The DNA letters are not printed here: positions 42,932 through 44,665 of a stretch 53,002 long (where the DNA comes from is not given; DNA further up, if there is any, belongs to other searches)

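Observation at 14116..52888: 39-kb co-oriented super-cluster: 12 sialidase-like propeller domains, 5 GLUG/beta-helix stalk proteins, one orphan binding lipoprotein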

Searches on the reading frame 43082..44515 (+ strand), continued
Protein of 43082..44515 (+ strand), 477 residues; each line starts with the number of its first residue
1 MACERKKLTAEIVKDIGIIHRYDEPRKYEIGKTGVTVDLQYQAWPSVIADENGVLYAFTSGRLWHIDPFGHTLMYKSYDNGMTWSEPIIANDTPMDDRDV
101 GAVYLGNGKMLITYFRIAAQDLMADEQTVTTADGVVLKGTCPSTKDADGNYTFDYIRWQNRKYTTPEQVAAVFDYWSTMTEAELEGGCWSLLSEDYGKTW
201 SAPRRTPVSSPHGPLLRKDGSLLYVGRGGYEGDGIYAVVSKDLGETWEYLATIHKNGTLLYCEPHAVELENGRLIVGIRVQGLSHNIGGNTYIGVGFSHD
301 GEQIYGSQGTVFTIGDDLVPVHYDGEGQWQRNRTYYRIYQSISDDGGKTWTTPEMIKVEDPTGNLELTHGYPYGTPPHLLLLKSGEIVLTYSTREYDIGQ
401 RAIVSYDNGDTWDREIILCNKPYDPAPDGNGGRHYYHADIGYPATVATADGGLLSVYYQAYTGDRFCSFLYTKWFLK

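Call 30: search_solved_structures(query=A1, max_evalue=0.1, show_alignments=5)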
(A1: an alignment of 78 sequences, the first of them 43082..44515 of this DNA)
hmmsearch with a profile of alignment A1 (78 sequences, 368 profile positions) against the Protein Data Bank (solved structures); distinct sequences matched with E-value up to 0.1: 96 (the best 60 are shown).
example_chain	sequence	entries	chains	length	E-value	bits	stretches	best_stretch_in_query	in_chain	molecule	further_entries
5hx0_A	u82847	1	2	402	1.2e-31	113.2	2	142-351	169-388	Uncharacterized protein Dfer_1899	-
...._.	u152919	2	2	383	6.3e-15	58.1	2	221-342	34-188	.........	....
8ub5_A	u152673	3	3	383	7.2e-15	58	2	221-342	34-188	Sialidase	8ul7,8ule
4xma_A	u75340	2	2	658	6.8e-14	54.7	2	146-273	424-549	Sialidase B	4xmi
4xe9_A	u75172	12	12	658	1.1e-13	54.1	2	148-273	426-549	Sialidase B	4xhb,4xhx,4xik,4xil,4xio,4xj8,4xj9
4xyx_A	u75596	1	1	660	1.1e-13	54.1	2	148-273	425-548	Sialidase B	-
4xog_A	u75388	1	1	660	1.1e-13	54.1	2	148-273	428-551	Sialidase B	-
2jkb_A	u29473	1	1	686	1.4e-13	53.7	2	174-273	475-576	SIALIDASE B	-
2vw0_A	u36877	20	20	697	1.5e-13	53.6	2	174-273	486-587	SIALIDASE B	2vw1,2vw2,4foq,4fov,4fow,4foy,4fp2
8feb_A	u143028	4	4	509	1.8e-13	53.4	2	172-317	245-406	Sialidase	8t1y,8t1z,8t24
4bbw_A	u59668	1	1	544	1.8e-13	53.3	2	192-317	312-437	SIALIDASE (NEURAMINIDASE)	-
8t26_A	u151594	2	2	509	2e-13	53.2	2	172-317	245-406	Sialidase, putative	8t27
8gn6_C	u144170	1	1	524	2.6e-13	52.8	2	173-317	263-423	Sialidase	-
8gn6_A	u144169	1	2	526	2.6e-13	52.8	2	173-317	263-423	Sialidase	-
4fj6_A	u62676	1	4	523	6.3e-13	51.6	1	192-317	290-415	glycoside hydrolase family 33, candidate sialidase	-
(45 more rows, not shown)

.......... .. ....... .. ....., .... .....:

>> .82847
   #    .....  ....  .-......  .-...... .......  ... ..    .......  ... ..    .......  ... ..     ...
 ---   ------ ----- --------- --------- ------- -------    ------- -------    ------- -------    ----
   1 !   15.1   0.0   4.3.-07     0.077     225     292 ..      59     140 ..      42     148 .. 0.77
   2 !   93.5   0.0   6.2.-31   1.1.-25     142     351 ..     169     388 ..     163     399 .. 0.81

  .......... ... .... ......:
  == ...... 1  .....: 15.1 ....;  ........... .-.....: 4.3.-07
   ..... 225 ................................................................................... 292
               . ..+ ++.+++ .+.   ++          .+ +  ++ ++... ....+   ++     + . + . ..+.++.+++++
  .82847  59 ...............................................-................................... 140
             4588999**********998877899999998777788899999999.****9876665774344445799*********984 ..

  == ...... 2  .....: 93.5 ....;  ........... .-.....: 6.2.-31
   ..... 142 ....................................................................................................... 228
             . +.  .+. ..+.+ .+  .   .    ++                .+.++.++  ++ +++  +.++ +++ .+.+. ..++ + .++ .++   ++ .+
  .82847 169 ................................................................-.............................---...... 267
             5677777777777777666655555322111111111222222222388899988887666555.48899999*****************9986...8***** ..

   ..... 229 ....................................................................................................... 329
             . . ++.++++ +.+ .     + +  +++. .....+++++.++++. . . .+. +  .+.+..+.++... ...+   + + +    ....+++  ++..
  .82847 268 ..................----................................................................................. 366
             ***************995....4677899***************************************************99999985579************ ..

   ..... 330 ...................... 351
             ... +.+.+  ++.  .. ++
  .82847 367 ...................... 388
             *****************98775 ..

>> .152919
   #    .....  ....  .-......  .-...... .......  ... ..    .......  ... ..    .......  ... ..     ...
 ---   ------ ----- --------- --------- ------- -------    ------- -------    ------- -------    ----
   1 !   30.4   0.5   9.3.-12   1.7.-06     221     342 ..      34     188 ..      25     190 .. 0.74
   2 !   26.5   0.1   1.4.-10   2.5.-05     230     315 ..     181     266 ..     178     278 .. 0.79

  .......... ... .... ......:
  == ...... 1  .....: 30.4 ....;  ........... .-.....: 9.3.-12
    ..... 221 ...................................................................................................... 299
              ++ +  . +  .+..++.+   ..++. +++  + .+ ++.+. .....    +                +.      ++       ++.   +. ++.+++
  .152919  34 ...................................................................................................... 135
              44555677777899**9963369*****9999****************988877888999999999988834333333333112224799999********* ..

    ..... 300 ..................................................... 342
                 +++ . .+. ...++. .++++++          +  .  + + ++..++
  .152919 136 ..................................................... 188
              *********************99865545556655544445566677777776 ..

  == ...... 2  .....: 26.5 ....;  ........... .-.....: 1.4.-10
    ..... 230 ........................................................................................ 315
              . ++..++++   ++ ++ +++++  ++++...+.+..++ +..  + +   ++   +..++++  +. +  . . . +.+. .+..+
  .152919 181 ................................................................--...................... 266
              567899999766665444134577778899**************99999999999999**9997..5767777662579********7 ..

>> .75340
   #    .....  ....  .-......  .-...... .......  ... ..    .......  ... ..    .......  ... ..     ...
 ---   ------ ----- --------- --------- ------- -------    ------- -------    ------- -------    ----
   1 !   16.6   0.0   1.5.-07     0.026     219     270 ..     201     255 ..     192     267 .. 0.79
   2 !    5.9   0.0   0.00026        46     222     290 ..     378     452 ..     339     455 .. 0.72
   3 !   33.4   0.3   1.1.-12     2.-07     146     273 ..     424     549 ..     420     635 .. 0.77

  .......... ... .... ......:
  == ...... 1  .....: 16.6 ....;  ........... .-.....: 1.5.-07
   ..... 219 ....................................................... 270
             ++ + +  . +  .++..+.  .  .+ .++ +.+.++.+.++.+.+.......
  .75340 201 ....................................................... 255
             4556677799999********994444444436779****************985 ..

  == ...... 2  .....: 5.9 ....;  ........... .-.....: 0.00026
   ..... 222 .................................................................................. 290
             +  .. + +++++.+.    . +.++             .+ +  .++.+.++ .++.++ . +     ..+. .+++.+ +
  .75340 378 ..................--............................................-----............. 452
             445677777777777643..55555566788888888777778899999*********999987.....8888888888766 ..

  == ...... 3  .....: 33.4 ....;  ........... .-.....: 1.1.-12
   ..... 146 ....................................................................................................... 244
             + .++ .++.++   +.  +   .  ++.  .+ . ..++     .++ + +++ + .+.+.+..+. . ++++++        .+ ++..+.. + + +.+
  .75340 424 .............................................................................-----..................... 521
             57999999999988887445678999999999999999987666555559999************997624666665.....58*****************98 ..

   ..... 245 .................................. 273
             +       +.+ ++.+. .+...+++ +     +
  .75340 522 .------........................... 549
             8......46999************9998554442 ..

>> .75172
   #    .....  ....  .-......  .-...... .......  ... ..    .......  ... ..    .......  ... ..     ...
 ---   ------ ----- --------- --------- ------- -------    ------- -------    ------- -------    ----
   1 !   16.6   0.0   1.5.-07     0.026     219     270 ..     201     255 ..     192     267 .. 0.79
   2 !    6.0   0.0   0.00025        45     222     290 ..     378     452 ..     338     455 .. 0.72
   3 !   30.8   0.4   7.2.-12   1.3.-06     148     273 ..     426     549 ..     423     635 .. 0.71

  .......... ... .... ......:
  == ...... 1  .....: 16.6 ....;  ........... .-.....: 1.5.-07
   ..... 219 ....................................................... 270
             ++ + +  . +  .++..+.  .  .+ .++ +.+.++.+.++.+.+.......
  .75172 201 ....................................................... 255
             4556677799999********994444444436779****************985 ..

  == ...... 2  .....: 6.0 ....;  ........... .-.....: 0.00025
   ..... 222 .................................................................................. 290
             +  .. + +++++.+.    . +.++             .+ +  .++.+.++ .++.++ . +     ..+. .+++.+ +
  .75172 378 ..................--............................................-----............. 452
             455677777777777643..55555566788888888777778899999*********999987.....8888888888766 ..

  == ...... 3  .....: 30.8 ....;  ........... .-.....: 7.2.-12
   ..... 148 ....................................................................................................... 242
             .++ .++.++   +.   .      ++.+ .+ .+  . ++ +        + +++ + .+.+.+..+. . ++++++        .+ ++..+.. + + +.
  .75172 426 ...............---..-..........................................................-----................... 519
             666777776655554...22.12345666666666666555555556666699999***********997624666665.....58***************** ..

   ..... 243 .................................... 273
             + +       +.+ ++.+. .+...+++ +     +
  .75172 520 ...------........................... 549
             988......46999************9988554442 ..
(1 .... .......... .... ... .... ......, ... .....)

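Call 33: find_encoding_contigs(protein=P0101, flank=8000, max_places=4)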
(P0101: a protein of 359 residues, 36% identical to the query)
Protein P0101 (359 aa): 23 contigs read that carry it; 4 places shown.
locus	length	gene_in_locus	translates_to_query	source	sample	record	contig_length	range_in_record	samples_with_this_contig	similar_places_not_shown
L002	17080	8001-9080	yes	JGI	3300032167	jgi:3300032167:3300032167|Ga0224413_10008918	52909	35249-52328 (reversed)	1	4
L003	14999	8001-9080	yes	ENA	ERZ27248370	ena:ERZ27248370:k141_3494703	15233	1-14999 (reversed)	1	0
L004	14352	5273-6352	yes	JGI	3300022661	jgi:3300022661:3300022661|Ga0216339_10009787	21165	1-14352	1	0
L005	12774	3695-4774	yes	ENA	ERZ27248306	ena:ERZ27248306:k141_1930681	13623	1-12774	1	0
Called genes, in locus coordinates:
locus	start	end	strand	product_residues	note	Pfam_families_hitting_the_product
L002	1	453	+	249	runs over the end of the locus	PF21778:DUF6873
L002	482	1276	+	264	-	PF00459:Inositol_P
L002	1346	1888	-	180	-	PF00882:Zn_dep_PLPC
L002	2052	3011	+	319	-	PF00135:COesterase (faint), PF10340:Say1_Mug180, PF20434:BD-FAE, PF07859:Abhydrolase_3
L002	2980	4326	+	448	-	PF07247:AATase (weak), PF16911:PapA_C (weak)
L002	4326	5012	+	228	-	PF19845:DUF6320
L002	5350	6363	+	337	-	PF00005:ABC_tran, PF02463:SMC_N (weak), PF13304:AAA_21 (faint), PF09383:NIL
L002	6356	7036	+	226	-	PF00528:BPD_transp_1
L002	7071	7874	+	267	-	PF03180:Lipoprotein_9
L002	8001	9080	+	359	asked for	PF02012:BNR (faint), PF13088:BNR_2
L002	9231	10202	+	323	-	-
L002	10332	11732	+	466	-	PF03486:HI0933_like (faint), PF07992:Pyr_redox_2 (weak), PF12831:FAD_oxidored (faint), PF00890:FAD_binding_2 (weak), PF21688:FAD-depend_C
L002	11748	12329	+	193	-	PF13472:Lipase_GDSL_2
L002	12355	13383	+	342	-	PF00248:Aldo_ket_red, PF13187:Fer4_9 (weak), PF13534:Fer4_17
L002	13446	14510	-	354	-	PF01408:GFO_IDH_MocA, PF22725:GFO_IDH_MocA_C3, PF02894:GFO_IDH_MocA_C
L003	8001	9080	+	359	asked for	PF02012:BNR (faint), PF13088:BNR_2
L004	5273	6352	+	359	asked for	PF02012:BNR (faint), PF13088:BNR_2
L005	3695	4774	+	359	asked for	PF02012:BNR (faint), PF13088:BNR_2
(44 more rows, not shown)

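Call 34: find_encoding_contigs(protein=P0111, flank=8000, max_places=2)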
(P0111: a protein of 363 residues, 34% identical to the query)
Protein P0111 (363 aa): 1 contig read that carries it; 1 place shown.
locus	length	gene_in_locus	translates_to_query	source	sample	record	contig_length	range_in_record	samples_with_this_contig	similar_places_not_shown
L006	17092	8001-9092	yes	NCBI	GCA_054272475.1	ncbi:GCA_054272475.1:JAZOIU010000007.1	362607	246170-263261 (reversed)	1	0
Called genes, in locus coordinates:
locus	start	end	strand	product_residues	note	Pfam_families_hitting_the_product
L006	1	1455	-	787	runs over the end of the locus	PF02837:Glyco_hydro_2_N, PF00703:Glyco_hydro_2, PF02836:Glyco_hydro_2_C, PF16355:DUF4982, PF18565:Glyco_hydro2_C5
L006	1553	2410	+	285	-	PF27117:FliB_C (faint)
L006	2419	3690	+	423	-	PF00817:IMS, PF11799:IMS_C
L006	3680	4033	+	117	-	-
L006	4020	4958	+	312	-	PF04909:Amidohydro_2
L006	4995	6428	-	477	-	PF04389:Peptidase_M28 (faint), PF01546:Peptidase_M20, PF07687:M20_dimer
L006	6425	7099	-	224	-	-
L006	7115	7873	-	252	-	PF16481:DUF5058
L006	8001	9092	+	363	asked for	PF02012:BNR (faint), PF13088:BNR_2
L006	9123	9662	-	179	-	PF08279:HTH_11, PF02829:3H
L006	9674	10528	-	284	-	PF02749:QRPTase_N, PF01729:QRPTase_C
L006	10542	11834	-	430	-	PF00890:FAD_binding_2, PF01266:DAO (faint), PF03486:HI0933_like (faint), PF07992:Pyr_redox_2 (faint)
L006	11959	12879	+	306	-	PF02445:NadA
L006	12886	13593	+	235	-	PF08769:Spo0A_C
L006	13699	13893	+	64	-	-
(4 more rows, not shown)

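Call 68: find_encoding_contigs(protein=P0025, flank=8000, max_places=2)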
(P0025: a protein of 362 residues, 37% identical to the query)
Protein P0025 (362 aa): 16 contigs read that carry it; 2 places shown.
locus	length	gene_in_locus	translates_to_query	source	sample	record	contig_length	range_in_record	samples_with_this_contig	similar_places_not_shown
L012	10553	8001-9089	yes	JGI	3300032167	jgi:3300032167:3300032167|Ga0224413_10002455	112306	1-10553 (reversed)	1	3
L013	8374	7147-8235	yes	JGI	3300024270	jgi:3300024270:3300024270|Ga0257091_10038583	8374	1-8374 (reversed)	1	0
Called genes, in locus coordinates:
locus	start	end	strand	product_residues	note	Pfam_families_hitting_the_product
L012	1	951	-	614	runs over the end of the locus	PF13522:GATase_6, PF13537:GATase_7, PF12481:DUF3700 (weak), PF00733:Asn_synthase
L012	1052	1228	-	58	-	-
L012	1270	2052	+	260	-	PF00072:Response_reg, PF08769:Spo0A_C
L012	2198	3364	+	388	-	PF00890:FAD_binding_2 (weak), PF01266:DAO (weak), PF03486:HI0933_like (faint), PF07992:Pyr_redox_2 (faint), PF12831:FAD_oxidored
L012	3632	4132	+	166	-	PF13560:HTH_31 (weak), PF01381:HTH_3 (weak), PF19537:DUF6061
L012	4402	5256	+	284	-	PF07883:Cupin_2 (weak), PF02311:AraC_binding, PF12833:HTH_18, PF00165:HTH_AraC (faint)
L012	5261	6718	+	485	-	PF01547:SBP_bac_1 (weak)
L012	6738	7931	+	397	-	PF13088:BNR_2 (faint)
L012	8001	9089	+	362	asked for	PF02012:BNR (faint), PF13088:BNR_2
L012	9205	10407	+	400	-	PF07690:MFS_1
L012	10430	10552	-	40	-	?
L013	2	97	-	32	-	?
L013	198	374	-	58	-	-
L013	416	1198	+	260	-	PF00072:Response_reg, PF08769:Spo0A_C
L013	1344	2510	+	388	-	PF00890:FAD_binding_2 (weak), PF01266:DAO (weak), PF03486:HI0933_like (faint), PF07992:Pyr_redox_2 (faint), PF12831:FAD_oxidored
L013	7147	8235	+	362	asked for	PF02012:BNR (faint), PF13088:BNR_2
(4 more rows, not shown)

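Call 69: find_encoding_contigs(protein=P0041, flank=8000, max_places=2)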
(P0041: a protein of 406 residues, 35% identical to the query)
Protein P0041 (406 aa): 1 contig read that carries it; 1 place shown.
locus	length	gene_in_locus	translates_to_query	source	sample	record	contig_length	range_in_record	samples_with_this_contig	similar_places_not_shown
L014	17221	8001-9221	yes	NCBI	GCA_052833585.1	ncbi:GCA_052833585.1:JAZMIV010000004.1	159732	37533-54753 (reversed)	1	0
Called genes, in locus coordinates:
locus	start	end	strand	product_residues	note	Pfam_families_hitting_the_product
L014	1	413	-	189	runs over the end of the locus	PF00005:ABC_tran, PF13304:AAA_21 (faint)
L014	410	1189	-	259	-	PF00528:BPD_transp_1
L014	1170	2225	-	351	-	PF02621:VitK2_biosynth (weak), PF12974:Phosphonate-bd, PF09084:NMT1, PF13379:NMT1_2 (weak), PF04069:OpuAC (weak)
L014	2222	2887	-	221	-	PF00027:cNMP_binding, PF13545:HTH_Crp_2 (weak)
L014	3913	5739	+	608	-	PF00009:GTP_EFTU, PF01926:MMR_HSR1 (weak), PF22042:EF-G_D2, PF03144:GTP_EFTU_D2, PF14492:EFG_III (weak), PF00679:EFG_C, PF21018:BipA_C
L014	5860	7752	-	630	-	PF18088:Glyco_H_20C_C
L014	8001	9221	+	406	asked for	PF25852:DUF6242_C (faint), PF02012:BNR (faint), PF13088:BNR_2 (weak)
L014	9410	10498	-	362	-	-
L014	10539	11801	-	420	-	-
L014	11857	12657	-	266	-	PF00106:adh_short, PF13561:adh_short_C2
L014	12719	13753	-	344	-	PF01408:GFO_IDH_MocA, PF03807:F420_oxidored (weak), PF22725:GFO_IDH_MocA_C3, PF02894:GFO_IDH_MocA_C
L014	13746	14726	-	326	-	PF01408:GFO_IDH_MocA, PF22725:GFO_IDH_MocA_C3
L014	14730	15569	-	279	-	PF01261:AP_endonuc_2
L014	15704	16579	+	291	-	PF07883:Cupin_2 (faint), PF00165:HTH_AraC (weak), PF12833:HTH_18, PF00165:HTH_AraC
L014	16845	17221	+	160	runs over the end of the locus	PF01257:2Fe-2S_thioredx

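Call 70: find_encoding_contigs(protein=P0044, flank=8000, max_places=2)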
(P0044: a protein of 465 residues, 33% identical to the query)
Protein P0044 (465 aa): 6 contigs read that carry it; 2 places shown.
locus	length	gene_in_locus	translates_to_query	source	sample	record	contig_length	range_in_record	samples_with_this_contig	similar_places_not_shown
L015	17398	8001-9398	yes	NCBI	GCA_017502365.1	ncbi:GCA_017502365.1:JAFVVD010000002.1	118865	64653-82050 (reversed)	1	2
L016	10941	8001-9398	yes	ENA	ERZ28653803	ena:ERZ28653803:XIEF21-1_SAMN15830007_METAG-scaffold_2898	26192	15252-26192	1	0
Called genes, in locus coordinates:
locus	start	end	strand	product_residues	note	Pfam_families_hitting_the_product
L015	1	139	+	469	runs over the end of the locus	-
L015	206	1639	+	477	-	-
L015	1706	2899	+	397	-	PF24316:Tli3 (faint), PF02012:BNR (faint), PF13088:BNR_2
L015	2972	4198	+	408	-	PF24316:Tli3 (faint), PF15902:Sortilin-Vps10 (faint), PF02012:BNR (faint), PF13088:BNR_2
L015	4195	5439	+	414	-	PF13859:BNR_3 (weak), PF24316:Tli3 (faint), PF15902:Sortilin-Vps10 (faint), PF02012:BNR (faint), PF13088:BNR_2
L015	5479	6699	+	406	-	PF13859:BNR_3 (faint), PF24316:Tli3 (faint), PF02012:BNR (faint), PF15902:Sortilin-Vps10 (faint), PF13088:BNR_2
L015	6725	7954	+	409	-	PF02012:BNR (faint), PF13088:BNR_2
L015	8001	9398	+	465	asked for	PF24316:Tli3 (faint), PF02012:BNR (faint), PF13088:BNR_2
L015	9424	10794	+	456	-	PF24316:Tli3 (faint), PF02012:BNR (faint), PF13088:BNR_2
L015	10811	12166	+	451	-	PF24316:Tli3 (faint), PF02012:BNR (faint), PF13088:BNR_2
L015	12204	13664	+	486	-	-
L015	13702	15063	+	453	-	PF13088:BNR_2 (weak), PF24316:Tli3 (faint), PF02012:BNR (faint), PF13088:BNR_2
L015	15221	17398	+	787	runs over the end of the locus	PF02012:BNR (faint), PF13088:BNR_2 (faint)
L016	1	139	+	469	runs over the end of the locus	-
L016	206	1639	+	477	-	-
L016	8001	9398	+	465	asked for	PF24316:Tli3 (faint), PF02012:BNR (faint), PF13088:BNR_2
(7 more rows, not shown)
